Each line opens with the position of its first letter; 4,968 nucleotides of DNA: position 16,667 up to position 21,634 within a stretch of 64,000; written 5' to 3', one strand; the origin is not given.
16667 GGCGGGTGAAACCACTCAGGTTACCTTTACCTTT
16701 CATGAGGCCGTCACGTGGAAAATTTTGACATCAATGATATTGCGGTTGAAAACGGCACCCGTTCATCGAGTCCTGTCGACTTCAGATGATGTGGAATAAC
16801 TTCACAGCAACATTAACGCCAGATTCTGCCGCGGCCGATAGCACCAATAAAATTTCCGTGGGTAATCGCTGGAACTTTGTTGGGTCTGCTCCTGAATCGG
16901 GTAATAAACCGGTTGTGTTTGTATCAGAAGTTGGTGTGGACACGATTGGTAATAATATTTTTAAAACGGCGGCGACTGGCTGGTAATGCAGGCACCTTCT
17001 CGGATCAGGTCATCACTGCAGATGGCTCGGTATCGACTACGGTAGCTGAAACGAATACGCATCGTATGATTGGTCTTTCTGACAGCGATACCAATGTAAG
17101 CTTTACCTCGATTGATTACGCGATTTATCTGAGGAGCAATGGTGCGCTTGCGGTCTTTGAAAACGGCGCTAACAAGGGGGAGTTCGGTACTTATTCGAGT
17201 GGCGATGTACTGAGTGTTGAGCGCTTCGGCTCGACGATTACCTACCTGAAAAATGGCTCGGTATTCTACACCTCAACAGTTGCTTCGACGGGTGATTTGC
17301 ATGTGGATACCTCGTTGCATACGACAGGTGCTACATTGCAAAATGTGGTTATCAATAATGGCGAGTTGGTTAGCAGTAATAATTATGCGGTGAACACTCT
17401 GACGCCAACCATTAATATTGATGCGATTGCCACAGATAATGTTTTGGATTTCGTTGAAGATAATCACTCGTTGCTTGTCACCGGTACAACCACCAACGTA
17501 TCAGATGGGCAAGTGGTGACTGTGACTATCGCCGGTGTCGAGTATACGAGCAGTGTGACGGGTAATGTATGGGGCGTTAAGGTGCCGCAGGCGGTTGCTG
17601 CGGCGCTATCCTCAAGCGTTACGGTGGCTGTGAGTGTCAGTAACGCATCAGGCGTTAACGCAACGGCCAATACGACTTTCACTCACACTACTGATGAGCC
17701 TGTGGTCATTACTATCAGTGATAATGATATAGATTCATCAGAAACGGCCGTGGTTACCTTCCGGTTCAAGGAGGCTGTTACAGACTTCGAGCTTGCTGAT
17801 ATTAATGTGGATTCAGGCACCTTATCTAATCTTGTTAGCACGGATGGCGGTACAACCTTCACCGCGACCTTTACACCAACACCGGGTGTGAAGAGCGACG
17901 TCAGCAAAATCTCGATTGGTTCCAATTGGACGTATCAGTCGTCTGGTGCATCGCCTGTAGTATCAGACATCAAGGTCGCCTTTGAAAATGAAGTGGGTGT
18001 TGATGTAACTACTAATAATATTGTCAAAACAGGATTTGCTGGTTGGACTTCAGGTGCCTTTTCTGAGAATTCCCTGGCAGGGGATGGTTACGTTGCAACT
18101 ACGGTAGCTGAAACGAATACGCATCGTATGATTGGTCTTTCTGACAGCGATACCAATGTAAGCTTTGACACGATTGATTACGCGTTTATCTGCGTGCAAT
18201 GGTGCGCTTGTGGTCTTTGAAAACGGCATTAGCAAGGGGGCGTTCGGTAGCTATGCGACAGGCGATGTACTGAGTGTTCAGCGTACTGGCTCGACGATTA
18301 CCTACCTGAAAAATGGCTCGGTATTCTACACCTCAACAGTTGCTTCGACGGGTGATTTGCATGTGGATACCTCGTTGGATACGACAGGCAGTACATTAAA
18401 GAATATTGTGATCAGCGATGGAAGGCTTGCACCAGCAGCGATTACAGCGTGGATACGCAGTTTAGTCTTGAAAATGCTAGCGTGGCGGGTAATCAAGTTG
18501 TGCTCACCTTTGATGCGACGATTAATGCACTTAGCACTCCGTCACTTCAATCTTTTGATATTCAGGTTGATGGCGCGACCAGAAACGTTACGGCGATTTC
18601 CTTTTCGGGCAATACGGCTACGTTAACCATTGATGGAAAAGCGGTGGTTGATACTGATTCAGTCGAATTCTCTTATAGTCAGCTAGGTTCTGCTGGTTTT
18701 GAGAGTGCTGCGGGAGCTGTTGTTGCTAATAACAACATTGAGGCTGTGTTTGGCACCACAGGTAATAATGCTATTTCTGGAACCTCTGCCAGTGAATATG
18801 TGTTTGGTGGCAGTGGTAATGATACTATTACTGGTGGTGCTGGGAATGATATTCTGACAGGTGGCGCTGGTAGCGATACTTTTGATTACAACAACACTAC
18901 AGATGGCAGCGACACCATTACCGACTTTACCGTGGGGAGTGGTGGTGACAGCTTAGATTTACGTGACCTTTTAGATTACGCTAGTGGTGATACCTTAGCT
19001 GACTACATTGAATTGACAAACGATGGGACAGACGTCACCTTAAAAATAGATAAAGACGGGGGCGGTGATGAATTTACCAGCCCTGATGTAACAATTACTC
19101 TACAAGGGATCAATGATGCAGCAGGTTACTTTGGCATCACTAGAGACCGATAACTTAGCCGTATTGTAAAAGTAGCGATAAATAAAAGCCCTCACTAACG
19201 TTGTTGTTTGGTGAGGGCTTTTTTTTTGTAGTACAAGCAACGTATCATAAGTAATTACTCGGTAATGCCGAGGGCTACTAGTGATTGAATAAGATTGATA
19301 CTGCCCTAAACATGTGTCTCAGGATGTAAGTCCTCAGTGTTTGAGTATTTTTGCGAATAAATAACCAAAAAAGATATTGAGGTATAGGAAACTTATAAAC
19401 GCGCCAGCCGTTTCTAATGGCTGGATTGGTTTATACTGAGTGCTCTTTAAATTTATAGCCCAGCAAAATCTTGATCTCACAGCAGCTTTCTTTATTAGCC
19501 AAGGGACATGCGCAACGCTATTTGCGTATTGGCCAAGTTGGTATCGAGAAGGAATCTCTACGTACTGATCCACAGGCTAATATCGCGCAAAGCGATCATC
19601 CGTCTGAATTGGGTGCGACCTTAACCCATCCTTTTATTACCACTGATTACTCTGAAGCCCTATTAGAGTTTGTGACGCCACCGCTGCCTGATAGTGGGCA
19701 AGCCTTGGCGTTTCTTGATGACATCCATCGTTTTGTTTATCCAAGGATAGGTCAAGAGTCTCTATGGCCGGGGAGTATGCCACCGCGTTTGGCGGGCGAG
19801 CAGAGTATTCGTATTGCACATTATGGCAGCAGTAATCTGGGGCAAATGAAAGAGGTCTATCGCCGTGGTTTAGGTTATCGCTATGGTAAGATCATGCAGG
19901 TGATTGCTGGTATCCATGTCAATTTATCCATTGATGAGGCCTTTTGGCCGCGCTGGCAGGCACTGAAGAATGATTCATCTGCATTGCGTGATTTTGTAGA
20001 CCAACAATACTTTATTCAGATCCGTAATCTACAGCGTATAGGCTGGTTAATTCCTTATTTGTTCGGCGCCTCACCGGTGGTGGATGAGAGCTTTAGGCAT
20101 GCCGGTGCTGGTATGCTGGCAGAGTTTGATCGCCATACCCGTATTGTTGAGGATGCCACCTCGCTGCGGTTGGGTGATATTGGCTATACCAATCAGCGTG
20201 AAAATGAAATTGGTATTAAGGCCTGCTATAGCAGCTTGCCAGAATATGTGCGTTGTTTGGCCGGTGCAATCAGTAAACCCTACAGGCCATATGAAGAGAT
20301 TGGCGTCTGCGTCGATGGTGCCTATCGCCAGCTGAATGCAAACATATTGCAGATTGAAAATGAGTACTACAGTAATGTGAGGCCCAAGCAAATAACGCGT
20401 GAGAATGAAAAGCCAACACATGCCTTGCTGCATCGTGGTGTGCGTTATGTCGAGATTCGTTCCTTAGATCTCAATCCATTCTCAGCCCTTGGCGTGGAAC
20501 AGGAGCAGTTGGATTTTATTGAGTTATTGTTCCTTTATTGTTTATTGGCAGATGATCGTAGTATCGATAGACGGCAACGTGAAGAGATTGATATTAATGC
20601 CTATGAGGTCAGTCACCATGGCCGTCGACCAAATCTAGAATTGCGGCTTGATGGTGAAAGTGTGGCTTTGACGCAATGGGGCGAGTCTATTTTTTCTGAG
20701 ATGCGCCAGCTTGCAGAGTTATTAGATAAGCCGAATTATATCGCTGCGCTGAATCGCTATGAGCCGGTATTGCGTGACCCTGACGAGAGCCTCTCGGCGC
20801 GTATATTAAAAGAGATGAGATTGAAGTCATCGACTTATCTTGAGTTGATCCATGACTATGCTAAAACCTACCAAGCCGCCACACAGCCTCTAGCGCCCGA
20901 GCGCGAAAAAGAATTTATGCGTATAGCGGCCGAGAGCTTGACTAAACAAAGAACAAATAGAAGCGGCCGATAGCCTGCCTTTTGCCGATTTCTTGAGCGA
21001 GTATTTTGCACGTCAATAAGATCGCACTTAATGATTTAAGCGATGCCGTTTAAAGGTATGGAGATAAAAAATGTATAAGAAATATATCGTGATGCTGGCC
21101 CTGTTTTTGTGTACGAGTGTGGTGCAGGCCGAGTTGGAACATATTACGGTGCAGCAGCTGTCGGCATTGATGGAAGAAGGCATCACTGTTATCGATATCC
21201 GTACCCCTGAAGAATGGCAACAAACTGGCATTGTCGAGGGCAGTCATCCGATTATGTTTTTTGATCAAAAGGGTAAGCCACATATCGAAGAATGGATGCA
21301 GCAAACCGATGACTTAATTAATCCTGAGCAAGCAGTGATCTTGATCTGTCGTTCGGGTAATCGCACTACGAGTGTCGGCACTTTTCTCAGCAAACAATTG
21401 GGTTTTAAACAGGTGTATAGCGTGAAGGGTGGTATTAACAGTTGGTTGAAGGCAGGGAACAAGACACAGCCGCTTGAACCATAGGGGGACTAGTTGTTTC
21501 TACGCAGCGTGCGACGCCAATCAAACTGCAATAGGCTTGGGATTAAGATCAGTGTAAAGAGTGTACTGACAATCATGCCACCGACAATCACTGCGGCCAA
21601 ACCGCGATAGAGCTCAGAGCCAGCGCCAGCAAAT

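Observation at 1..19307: Two tandem giant RTX/T1SS adhesin paralogs built from concertedly evolving A-B(-C) DNA repeats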

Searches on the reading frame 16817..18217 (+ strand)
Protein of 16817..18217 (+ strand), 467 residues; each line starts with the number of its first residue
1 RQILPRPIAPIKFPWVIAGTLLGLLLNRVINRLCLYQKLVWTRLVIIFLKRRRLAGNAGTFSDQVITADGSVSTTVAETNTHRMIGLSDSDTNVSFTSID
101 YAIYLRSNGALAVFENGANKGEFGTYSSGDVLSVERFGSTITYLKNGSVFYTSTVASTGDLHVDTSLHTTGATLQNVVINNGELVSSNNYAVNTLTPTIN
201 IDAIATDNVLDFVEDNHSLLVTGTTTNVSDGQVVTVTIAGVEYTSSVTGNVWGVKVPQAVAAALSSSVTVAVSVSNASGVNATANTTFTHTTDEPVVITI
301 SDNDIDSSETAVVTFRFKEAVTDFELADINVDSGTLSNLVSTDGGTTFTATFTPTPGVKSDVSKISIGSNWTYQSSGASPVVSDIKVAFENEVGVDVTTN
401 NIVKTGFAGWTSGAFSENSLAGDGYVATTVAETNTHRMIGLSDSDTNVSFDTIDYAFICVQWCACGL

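Call 7: search_protein_families(library=pfam, proteins=[window:16817-18217:+], max_evalue=0.01)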
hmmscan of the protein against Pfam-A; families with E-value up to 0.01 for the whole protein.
window:16817-18217:+ (467 aa): 1 family
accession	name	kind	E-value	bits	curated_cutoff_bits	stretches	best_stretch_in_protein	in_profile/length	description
PF19078.6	Big_12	-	7.8e-21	74.7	27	1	295-378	6-89/102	Bacterial Ig-like domain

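Call 8: search_protein_families(library=ncbifam, proteins=[window:16817-18217:+], max_evalue=0.01)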
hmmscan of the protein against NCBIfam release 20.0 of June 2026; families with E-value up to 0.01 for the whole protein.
window:16817-18217:+ (467 aa): 2 families
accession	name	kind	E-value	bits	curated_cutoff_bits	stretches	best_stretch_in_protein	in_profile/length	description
NF033510.3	Ca_tandemer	repeat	1.2e-12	48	50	1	188-281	2-95/96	Ca2+-stabilized repeat-containing adhesin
NF012196.1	Ig_like_ice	domain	4.1e-08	33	50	1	179-260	8-97/108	Ig-like domain-containing protein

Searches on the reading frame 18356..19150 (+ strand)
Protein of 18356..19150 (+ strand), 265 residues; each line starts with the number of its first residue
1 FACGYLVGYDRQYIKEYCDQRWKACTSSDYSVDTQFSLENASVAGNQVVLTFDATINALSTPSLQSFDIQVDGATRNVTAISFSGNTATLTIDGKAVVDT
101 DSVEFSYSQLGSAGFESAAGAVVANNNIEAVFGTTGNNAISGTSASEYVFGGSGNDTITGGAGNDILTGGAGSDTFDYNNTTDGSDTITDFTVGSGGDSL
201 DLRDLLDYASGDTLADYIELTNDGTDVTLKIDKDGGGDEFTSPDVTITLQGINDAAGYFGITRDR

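Call 7: search_protein_families(library=pfam, proteins=[window:18356-19150:+], max_evalue=0.01)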
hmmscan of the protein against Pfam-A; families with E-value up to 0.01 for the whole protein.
window:18356-19150:+ (265 aa): 2 families
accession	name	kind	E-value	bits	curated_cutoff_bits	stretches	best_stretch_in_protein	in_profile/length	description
PF00353.25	HemolysinCabind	-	1.6e-12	47.6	23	2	142-175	2-35/36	RTX calcium-binding nonapeptide repeat (4 copies)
PF13753.12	SWM_repeat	-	6.4e-08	33.2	27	1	34-109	4-83/86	Putative flagellar system-associated repeat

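Call 8: search_protein_families(library=ncbifam, proteins=[window:18356-19150:+], max_evalue=0.01)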
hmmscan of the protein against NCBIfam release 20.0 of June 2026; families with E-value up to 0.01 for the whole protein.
window:18356-19150:+ (265 aa): 10 families
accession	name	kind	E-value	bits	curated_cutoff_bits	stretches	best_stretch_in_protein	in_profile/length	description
TIGR03661.1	T1SS_VCA0849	domain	2.7e-13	50.9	17.6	1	186-253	1-71/91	type I secretion C-terminal target domain-containing protein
NF035945.1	Zn_serralysin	subfamily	7.2e-13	48.5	500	1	121-233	312-427/462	serralysin family metalloprotease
NF053766.1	ZapA_metallo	exception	1.2e-12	47.7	940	1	119-235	325-449/483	ZapA family metalloprotease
NF052454.1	BtaGlycanEglC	equivalog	5.1e-09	35.5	700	1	126-232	89-188/459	endo-1,3-1,4-beta-glycanase EglC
NF033943.0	RTX_toxin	subfamily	1.2e-08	33.7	1000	1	127-205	751-825/930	RTX family hemolysin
TIGR02059.1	swm_rep_I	domain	1.3e-07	31.7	40.1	1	41-109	26-97/101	cyanobacterial long protein repeat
NF033203.1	entero_EhxA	exception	1.8e-06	26.4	2000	1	124-245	734-857/997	enterohemolysin EhxA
NF050046.1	PueAB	exception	1.1e-05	24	670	1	130-219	489-583/616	polyurethane esterase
NF046115.1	Ca_rpt_SMc04171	equivalog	3.7e-05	23.1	625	1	85-200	224-515/574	SMc04171 family calcium-binding repeat protein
NF051884.1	ProteaseSapA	equivalog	4.4e-05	22.3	1200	1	71-200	266-393/644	protease SapA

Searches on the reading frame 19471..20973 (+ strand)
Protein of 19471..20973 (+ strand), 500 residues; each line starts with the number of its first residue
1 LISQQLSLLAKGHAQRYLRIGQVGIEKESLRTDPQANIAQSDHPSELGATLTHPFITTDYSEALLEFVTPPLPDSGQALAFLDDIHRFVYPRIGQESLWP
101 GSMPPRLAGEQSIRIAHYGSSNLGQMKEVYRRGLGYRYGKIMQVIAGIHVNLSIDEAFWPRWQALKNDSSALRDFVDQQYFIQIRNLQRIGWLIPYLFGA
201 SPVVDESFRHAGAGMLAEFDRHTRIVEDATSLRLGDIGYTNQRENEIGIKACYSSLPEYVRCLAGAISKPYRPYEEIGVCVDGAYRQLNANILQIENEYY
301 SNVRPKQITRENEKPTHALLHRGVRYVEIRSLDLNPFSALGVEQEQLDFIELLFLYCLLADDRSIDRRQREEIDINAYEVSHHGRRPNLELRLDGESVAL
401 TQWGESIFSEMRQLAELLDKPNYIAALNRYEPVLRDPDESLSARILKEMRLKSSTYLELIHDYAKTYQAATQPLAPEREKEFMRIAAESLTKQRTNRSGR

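Call 7: search_protein_families(library=pfam, proteins=[window:19471-20973:+], max_evalue=0.01)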
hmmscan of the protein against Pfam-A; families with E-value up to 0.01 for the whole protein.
window:19471-20973:+ (500 aa): 1 family
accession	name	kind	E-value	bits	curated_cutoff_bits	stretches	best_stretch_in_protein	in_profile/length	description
PF04262.19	Glu_cys_ligase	-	8e-147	489.2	27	1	7-378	2-370/372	Glutamate-cysteine ligase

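Call 8: search_protein_families(library=ncbifam, proteins=[window:19471-20973:+], max_evalue=0.01)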
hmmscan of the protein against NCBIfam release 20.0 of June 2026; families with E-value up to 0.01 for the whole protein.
window:19471-20973:+ (500 aa): 3 families
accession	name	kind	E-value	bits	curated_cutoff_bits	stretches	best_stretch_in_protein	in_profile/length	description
TIGR01434.1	glu_cys_ligase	equivalog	6.5e-141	470.4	393.3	1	3-494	1-495/512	glutamate--cysteine ligase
NF002688.0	PRK02471.1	equivalog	3e-85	287.1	425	1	7-471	5-418/756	bifunctional glutamate--cysteine ligase GshA/glutathione synthetase GshB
TIGR01435.1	glu_cys_lig_rel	equivalog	1.4e-53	182.2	656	1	16-472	3-401/719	bifunctional glutamate--cysteine ligase/glutathione synthetase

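Call 16: find_related_loci(query=window:19471-20973:+, collection=genome_contigs, flank=10000)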
Query window:19471-20973:+ (500 aa) in genome_contigs; peptide patterns used: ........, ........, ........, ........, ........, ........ (x = any residue, [..] = any of these).
600 stretches matched a pattern (row limit reached: there are more); 588 encode a relative of the query (tblastn E <= 1e-3); the best 80 are kept; 80 distinct loci.
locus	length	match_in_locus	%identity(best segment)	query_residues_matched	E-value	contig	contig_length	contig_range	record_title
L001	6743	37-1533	51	2-494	4e-158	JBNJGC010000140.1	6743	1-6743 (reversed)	MAG: Pseudomonadota bacterium isolate Y22_60dBSe2.bin.134 NODE_17125_length_6743_cov_17.125677, whole genome shotgun seq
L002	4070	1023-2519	51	2-494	7e-160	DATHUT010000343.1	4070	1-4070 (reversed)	MAG TPA_asm: Gammaproteobacteria bacterium isolate SMAG_U16114 k141_1489021, whole genome shotgun sequence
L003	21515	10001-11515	50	2-499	7e-153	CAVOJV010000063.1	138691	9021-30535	MAG: uncultured Gammaproteobacteria bacterium isolate MFD00032.bin.2.219 genome assembly, contig: contig_84176, whole ge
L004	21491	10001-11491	50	5-495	5e-152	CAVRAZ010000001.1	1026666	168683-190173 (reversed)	MAG: uncultured Gammaproteobacteria bacterium isolate MFD04944.bin.2.29 genome assembly, contig: contig_18020, whole gen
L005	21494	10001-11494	49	2-493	1e-151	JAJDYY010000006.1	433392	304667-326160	MAG: Gammaproteobacteria bacterium isolate jk18x34bins.59 k141_187261, whole genome shotgun sequence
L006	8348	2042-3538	51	2-494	3e-151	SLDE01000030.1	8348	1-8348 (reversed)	MAG: Ectothiorhodospiraceae bacterium isolate CSSed162cmB_532 CSSed16-2cmB-36100, whole genome shotgun sequence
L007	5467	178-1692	49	1-499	1e-152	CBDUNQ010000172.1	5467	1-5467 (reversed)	MAG TPA_asm: uncultured Gammaproteobacteria bacterium isolate SRR22808131_binner12_Refined_105 genome assembly, contig:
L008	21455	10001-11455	49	21-499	7e-151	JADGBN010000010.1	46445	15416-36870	MAG: Gammaproteobacteria bacterium isolate nTSbin2 nTS_bin2_NODE_10_length_46445_cov_3.076061, whole genome shotgun sequ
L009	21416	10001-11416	50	2-469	5e-151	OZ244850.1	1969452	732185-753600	MAG: Gammaproteobacteria bacterium isolate ed37e13b-53fa-493c-b8f4-17445a644a29 genome assembly, chromosome: 1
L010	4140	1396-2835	52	22-495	5e-155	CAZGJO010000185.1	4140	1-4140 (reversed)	MAG TPA_asm: uncultured Ectothiorhodospiraceae bacterium isolate binchicken_co32_405 genome assembly, contig: NODE_40244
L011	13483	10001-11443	52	23-495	2e-150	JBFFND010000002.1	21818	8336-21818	MAG: Gammaproteobacteria bacterium isolate Mix_mud18.2022.04.64 k141_2283417_length_21818_cov_7.0000, whole genome shotg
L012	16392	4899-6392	50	2-493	6e-150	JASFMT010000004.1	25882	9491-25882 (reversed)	MAG: Gammaproteobacteria bacterium isolate D0817S02metaG_Bin_335 D0817S02metaG_FD_scaffold_138_c1, whole genome shotgun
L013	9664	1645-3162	50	1-499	5e-151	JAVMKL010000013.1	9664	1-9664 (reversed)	MAG: Candidatus Competibacter sp. isolate SCELSE-6-Com RS41505SPAdes_bin.009_0000000013, whole genome shotgun sequence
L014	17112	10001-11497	48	1-493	1e-149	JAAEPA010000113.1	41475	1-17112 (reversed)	MAG: Gammaproteobacteria bacterium isolate Cca_21 CcaG_CONTIG475360, whole genome shotgun sequence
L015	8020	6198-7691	49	4-495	2e-149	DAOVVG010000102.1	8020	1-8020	MAG TPA_asm: Gammaproteobacteria bacterium isolate CSMAG_1699 CSMAG_1699_k141_6123413_length_8020_cov_12.0000, whole gen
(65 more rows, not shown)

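Call 52: find_homologous_proteins(query=window:19471-20973:+, max_evalue=1e-50)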
Query window:19471-20973:+ (500 aa): 7998 proteins with E <= 1e-50 among 8000 candidates; the best 120 are listed.
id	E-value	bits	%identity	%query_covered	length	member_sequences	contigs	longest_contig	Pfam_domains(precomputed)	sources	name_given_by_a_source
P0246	0.0e+0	1104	98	99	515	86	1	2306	PF04262.20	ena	-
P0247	0.0e+0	1025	91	99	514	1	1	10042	PF04262.20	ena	-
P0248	2.2e-287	971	86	99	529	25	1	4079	PF04262.20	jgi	-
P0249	9.5e-277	936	84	99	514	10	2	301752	PF04262.20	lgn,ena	-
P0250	1.7e-201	688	63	99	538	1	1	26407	PF04262.20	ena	-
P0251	2.9e-199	681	62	100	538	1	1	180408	PF04262.20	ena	-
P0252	9.4e-199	679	65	93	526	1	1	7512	PF04262.20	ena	-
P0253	8.2e-195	666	61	99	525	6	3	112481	PF04262.20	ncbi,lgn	ncbi:MAG: glutamate--cysteine ligase [Gammaproteobacteria bacterium]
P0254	8.9e-195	666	64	93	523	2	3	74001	PF04262.20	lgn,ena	-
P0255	6.7e-194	663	64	93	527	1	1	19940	PF04262.20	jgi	jgi:glutamate--cysteine ligase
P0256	8.9e-194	663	61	99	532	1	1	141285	PF04262.20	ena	-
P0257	5.4e-193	660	63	93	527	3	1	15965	PF04262.20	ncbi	ncbi:MAG: glutamate--cysteine ligase [Gammaproteobacteria bacterium]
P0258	7.4e-193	660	61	95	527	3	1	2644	PF04262.20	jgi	-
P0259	1.0e-192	659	61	95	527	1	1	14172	PF04262.20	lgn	-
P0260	1.2e-192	659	58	99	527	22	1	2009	PF04262.20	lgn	-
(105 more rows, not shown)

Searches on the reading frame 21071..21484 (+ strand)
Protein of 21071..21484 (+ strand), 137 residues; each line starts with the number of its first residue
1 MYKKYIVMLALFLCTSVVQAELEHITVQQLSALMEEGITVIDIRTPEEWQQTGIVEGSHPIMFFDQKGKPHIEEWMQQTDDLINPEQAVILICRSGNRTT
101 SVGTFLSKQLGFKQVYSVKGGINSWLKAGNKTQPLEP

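Call 14: search_protein_families(library=pfam, proteins=[window:21071-21484:+], max_evalue=0.00001)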
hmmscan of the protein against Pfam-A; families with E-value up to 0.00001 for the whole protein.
window:21071-21484:+ (137 aa): 1 family
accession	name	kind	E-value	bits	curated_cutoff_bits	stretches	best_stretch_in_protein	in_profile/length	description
PF00581.25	Rhodanese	-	3.4e-18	66.4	22.2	1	26-127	1-101/102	Rhodanese-like domain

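Call 53: find_encoding_contigs(protein=window:21071-21484:+, flank=10000, max_places=6)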
Protein window:21071-21484:+ (137 aa): 21 contigs read that carry it; 6 places shown.
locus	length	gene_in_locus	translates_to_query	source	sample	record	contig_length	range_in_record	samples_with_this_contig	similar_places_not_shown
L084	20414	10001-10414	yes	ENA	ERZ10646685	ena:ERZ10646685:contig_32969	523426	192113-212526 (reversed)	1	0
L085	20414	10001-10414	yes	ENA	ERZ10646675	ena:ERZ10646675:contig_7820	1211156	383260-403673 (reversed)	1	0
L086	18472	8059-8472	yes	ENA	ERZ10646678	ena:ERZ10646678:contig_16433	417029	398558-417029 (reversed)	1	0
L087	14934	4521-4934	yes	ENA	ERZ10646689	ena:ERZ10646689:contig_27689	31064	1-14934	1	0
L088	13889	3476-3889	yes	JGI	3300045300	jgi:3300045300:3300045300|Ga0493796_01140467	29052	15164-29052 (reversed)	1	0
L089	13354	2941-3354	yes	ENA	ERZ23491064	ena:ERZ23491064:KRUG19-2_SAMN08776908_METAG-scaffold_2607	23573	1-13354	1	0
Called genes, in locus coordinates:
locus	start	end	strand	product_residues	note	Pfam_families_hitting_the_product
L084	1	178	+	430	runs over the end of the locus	PF07703:A2M_BRD (faint), PF13584:BatD (faint), PF14310:Fn3-like (faint), PF19078:Big_12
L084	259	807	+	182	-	PF19078:Big_12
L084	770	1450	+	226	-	PF19078:Big_12, PF14310:Fn3-like (faint), PF19078:Big_12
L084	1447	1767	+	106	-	PF19078:Big_12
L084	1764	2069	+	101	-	PF19078:Big_12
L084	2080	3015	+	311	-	PF07703:A2M_BRD (faint), PF13584:BatD (faint), PF14310:Fn3-like (faint), PF19078:Big_12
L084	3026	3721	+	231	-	-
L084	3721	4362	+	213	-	PF19078:Big_12 (faint)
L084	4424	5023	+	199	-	-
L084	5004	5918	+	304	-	-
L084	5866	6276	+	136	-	-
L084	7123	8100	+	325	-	PF13753:SWM_repeat, PF00353:HemolysinCabind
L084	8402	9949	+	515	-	PF04262:Glu_cys_ligase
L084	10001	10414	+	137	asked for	PF00581:Rhodanese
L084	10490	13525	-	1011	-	PF00873:ACR_tran, PF03176:MMPL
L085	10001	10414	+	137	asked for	PF00581:Rhodanese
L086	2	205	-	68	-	?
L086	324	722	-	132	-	PF02683:DsbD_TM, PF13386:DsbD_2 (weak)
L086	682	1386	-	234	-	PF11412:DsbD_N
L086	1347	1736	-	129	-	PF03091:CutA1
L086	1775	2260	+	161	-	PF04186:FxsA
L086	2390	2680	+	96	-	PF00166:Cpn10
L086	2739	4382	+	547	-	PF00118:Cpn60_TCP1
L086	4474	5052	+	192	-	PF01510:Amidase_2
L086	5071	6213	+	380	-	-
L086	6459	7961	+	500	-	PF04262:Glu_cys_ligase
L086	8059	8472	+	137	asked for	PF00581:Rhodanese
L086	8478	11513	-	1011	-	PF00873:ACR_tran, PF03176:MMPL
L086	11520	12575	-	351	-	PF25917:BSH_RND (weak), PF25973:BSH_CzcB (weak), PF25881:HH_YBHG (weak), PF25989:YknX_C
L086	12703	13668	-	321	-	PF04055:Radical_SAM, PF12345:DUF3641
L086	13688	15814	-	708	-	PF09335:VTT_dom, PF01134:GIDA (faint), PF07992:Pyr_redox_2, PF12831:FAD_oxidored (faint), PF13450:NAD_binding_8 (faint), PF13738:Pyr_redox_3, PF00070:Pyr_redox, PF02852:Pyr_redox_dim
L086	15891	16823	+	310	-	PF01557:FAA_hydrolase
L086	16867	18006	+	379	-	PF05987:DUF898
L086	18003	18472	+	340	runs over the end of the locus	PF23368:DUF7092, PF01435:Peptidase_M48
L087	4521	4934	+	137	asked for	PF00581:Rhodanese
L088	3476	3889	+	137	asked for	PF00581:Rhodanese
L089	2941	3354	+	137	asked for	PF00581:Rhodanese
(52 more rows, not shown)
